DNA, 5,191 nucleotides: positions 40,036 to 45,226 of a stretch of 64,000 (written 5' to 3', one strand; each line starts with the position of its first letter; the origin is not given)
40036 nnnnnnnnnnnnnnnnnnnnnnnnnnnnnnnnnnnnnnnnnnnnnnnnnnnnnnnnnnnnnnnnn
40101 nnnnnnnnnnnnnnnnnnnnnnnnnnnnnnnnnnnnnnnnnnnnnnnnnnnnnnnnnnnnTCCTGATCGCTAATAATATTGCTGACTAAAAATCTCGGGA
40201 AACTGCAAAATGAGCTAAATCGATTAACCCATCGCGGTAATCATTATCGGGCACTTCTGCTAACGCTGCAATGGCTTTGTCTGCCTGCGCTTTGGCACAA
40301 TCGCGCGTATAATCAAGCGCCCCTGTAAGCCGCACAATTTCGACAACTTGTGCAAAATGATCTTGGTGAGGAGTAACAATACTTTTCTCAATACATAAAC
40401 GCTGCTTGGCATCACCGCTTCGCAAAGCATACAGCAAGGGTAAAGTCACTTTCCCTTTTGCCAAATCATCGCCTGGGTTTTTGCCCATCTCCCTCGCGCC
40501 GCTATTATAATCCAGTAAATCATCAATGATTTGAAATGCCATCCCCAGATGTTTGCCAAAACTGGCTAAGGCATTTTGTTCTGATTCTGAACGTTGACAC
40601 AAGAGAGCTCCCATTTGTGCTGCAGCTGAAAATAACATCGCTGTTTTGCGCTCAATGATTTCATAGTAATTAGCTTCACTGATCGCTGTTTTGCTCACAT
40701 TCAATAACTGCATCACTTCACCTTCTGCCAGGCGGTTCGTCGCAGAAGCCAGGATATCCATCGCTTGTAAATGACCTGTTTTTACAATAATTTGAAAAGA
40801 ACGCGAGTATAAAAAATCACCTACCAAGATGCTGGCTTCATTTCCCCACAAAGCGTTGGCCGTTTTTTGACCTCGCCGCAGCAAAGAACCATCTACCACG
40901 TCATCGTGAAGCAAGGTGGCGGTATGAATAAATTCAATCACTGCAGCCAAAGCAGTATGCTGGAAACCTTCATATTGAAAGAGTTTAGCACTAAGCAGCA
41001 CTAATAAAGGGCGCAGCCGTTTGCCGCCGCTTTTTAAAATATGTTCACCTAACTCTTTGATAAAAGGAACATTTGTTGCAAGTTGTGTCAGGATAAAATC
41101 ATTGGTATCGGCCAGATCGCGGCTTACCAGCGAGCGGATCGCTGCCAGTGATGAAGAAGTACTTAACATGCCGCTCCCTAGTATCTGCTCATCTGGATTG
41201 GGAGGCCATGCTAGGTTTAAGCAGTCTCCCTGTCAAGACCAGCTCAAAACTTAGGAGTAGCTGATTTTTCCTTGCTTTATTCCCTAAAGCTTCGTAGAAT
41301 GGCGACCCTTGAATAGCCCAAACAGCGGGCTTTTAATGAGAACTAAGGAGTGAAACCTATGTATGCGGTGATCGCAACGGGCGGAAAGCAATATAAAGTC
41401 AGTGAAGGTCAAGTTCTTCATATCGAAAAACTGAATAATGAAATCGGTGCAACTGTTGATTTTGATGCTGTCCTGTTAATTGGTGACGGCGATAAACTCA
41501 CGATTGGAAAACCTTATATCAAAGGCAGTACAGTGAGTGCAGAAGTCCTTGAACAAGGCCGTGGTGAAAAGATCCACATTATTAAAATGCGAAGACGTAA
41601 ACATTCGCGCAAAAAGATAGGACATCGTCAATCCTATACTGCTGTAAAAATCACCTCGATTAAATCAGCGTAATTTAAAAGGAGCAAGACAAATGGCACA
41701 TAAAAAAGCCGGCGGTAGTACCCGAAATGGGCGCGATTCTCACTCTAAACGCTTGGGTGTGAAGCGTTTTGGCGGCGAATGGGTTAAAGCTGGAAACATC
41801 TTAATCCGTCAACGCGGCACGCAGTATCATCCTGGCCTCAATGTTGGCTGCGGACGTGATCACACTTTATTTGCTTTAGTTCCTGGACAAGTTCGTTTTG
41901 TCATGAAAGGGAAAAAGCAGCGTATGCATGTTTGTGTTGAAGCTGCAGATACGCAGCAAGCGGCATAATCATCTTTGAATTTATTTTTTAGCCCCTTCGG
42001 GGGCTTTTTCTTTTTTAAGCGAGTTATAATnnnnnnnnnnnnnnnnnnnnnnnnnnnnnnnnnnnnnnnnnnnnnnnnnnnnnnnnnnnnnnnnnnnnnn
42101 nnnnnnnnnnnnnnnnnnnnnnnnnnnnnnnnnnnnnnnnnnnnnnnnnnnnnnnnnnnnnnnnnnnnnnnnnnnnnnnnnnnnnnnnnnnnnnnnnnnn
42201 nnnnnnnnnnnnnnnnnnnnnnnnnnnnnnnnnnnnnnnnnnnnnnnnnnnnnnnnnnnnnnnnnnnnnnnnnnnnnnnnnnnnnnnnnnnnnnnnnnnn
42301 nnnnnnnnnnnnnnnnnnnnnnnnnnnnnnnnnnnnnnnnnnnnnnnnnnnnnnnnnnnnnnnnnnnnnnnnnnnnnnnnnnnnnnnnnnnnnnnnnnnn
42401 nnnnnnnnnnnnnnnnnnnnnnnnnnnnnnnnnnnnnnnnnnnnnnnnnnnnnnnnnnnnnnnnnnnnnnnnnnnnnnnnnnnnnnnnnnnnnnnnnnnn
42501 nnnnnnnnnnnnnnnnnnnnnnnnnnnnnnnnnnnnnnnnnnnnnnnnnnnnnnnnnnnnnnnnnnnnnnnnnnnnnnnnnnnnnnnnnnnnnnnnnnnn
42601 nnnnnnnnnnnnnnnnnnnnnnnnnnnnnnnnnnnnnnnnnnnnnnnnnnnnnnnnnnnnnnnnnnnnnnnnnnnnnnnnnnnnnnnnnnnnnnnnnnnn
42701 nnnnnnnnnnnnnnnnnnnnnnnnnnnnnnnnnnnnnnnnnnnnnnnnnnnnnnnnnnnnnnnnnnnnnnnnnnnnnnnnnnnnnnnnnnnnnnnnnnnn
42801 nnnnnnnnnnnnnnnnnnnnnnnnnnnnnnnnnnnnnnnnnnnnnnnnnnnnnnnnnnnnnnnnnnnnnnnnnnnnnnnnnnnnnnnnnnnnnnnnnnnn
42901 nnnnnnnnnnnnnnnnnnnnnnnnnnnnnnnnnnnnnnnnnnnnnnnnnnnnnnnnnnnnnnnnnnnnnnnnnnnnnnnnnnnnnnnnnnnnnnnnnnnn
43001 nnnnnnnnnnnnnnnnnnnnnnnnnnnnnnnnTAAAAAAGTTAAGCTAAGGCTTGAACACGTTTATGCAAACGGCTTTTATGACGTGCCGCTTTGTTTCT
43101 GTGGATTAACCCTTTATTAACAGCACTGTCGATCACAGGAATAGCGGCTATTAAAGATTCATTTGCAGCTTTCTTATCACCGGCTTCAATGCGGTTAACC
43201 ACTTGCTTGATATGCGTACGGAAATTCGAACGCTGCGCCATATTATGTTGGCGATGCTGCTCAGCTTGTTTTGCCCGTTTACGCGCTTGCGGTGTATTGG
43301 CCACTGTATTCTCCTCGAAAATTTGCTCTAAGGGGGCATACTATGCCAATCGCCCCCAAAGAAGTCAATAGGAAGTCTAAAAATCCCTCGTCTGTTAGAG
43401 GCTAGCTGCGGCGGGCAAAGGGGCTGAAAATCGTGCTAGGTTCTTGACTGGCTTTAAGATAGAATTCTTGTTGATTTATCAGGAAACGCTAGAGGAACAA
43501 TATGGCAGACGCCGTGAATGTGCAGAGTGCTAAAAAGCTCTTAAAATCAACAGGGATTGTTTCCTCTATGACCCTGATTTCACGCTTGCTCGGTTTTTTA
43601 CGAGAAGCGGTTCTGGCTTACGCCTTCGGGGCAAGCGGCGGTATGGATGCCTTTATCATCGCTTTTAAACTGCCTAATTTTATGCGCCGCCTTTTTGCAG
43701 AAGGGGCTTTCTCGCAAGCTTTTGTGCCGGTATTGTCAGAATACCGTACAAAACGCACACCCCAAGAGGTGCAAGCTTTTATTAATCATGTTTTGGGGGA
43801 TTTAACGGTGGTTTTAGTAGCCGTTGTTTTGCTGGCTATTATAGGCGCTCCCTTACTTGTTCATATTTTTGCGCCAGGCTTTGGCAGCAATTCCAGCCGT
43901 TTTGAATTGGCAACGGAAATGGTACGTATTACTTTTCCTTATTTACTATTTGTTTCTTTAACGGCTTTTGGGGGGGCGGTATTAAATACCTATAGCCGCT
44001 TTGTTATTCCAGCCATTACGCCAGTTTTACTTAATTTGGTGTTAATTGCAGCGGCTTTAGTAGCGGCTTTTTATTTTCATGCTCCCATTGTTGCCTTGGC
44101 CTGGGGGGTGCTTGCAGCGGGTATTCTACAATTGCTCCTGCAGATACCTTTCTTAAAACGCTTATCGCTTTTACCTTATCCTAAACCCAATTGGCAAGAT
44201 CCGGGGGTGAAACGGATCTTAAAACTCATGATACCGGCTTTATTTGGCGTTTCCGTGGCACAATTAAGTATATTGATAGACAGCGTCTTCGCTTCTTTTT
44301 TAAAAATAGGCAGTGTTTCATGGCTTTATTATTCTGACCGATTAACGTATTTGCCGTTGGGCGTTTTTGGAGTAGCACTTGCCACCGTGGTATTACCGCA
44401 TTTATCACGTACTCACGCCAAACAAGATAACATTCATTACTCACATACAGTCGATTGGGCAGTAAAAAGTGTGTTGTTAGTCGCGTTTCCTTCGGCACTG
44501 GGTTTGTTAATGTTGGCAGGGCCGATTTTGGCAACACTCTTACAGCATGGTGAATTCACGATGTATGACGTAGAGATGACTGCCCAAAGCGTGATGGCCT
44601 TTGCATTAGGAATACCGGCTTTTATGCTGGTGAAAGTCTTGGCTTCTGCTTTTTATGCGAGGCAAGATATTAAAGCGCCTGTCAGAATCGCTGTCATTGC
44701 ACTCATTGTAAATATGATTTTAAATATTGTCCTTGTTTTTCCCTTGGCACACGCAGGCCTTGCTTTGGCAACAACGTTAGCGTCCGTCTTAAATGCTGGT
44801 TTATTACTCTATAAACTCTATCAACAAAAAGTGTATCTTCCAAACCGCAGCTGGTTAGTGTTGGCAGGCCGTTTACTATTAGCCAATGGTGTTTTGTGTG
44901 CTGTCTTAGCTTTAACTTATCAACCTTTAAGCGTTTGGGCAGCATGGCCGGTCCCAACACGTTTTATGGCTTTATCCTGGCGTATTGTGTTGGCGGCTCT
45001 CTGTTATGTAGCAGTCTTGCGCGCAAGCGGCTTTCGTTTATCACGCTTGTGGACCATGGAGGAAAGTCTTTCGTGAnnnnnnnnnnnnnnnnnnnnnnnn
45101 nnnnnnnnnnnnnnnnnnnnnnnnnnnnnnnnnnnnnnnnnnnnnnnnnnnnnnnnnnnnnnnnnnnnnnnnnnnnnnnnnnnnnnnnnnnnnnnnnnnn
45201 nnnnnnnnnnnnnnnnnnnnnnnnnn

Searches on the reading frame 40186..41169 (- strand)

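Call 50: search_protein_families(library=pfam, proteins=[window:40186-41169:-], max_evalue=0.0001)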
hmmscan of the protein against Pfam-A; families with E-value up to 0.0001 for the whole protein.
window:40186-41169:- (327 aa): 1 family
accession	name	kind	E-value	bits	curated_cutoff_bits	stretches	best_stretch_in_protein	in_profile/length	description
PF00348.22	polyprenyl_synt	-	7.3e-78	261.7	27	1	36-277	3-249/251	Polyprenyl synthetase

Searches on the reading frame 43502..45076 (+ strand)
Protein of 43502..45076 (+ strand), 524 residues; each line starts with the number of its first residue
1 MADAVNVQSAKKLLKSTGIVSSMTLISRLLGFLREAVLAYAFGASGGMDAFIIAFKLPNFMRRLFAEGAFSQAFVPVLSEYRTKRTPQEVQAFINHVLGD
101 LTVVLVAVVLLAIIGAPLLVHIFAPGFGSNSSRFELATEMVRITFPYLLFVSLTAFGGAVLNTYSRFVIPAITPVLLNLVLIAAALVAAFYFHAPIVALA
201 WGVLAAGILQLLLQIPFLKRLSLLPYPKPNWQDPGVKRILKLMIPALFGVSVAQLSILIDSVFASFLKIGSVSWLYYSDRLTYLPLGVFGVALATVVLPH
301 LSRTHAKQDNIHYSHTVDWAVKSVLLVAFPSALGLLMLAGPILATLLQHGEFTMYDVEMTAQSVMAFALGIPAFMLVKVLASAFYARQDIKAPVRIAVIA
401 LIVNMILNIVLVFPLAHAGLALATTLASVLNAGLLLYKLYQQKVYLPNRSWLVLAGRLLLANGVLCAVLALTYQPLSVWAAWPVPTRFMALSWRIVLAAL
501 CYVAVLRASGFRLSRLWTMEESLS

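Call 51: search_protein_families(library=pfam, proteins=[window:43502-45076:+], max_evalue=0.0001)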
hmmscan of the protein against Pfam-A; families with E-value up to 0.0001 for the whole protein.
window:43502-45076:+ (524 aa): 2 families
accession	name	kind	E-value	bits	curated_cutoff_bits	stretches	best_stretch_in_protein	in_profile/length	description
PF03023.19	MurJ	-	5.8e-140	467.3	27.4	1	38-472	1-432/451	Lipid II flippase MurJ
PF01554.23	MatE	-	3.1e-05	24.2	24.9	0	245-409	1-160/161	MatE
